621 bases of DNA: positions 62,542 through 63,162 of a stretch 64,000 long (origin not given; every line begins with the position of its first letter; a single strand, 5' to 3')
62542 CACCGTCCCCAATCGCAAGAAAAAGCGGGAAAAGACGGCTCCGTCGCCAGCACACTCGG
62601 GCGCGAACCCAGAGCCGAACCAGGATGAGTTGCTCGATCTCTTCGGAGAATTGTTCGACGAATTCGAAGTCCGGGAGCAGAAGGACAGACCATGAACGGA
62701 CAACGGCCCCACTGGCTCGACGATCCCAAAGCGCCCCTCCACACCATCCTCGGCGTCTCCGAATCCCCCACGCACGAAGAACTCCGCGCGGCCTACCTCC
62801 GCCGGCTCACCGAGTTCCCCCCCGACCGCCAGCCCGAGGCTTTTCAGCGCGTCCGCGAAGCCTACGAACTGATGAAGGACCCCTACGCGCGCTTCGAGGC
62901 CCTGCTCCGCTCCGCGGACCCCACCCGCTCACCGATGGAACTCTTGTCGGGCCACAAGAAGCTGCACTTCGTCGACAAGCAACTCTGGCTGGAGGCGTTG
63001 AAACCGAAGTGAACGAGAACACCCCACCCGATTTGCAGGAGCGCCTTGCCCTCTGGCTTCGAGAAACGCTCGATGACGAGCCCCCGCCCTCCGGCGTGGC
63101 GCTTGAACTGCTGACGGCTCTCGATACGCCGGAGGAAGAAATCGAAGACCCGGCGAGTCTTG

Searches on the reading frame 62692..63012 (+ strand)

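Call 91: search_protein_families(library=pfam, proteins=[window:62692-63012:+], max_evalue=0.01)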
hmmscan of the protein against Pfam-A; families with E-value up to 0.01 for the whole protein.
window:62692-63012:+ (106 aa): 1 family
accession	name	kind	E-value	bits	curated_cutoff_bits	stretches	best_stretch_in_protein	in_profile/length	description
PF00226.36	DnaJ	-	3.3e-08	33.9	27.8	1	17-67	3-59/63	DnaJ domain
